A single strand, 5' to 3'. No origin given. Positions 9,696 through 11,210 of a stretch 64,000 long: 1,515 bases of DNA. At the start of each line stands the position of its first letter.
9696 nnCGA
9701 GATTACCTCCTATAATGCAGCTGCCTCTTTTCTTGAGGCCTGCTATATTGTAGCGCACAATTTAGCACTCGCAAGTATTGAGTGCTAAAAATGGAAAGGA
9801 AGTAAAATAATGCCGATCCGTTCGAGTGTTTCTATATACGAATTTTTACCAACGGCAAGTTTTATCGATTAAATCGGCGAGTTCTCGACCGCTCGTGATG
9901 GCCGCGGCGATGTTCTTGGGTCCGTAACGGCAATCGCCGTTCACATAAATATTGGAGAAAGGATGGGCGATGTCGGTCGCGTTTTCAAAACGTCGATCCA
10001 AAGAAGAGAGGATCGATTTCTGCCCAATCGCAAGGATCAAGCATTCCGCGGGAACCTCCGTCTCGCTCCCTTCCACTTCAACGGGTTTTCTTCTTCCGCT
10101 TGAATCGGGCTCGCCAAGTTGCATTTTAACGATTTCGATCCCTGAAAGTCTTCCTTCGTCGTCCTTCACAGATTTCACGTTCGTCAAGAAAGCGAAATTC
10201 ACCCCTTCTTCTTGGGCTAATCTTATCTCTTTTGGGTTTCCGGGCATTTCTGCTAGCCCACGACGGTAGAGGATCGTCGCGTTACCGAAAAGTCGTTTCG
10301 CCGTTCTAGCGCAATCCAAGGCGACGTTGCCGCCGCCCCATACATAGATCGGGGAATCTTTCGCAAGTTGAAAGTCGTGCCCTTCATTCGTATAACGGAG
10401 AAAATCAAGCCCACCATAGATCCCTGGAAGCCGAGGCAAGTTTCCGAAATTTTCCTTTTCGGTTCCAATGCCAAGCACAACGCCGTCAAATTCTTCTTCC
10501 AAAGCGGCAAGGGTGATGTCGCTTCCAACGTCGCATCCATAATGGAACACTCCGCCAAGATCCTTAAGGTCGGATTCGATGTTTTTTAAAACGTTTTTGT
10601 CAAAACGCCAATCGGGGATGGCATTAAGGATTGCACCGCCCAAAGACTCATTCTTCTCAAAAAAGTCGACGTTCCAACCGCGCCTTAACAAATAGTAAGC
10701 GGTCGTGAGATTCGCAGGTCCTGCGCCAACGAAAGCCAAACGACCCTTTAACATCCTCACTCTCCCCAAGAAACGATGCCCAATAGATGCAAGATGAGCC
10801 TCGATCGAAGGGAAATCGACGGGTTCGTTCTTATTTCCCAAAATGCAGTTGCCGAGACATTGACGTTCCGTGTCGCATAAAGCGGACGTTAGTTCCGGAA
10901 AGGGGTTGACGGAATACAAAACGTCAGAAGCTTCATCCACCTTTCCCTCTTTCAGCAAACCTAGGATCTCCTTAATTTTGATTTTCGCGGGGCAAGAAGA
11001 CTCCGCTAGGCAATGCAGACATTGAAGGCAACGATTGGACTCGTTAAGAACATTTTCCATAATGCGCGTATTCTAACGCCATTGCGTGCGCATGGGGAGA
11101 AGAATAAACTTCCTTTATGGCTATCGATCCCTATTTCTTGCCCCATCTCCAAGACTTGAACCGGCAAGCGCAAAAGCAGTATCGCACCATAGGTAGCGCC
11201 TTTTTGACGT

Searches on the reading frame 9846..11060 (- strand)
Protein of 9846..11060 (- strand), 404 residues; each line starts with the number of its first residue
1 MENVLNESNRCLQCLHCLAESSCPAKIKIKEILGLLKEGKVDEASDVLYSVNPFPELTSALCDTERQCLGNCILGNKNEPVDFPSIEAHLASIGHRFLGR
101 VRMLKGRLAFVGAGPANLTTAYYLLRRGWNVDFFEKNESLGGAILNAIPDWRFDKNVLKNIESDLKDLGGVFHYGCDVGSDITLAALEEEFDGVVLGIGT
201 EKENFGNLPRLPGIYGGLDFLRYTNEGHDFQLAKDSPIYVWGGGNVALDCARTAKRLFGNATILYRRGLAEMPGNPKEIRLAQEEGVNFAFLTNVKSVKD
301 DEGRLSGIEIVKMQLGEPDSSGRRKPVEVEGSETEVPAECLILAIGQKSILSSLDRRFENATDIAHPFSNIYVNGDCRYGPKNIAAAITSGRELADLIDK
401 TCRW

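Call 66: search_protein_families(library=pfam, proteins=[window:9846-11060:-], max_evalue=0.00001)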
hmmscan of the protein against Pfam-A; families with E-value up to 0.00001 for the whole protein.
window:9846-11060:- (404 aa): 3 families
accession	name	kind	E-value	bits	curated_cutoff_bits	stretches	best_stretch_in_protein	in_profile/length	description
PF14691.11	Fer4_20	-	1.9e-19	70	25.8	1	2-91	15-105/113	Dihydroprymidine dehydrogenase domain II, 4Fe-4S cluster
PF07992.20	Pyr_redox_2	-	2.1e-15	57.4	26.1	1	107-391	2-291/291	Pyridine nucleotide-disulphide oxidoreductase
PF00070.33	Pyr_redox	-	2.1e-06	28.6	22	0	239-310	3-79/82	Pyridine nucleotide-disulphide oxidoreductase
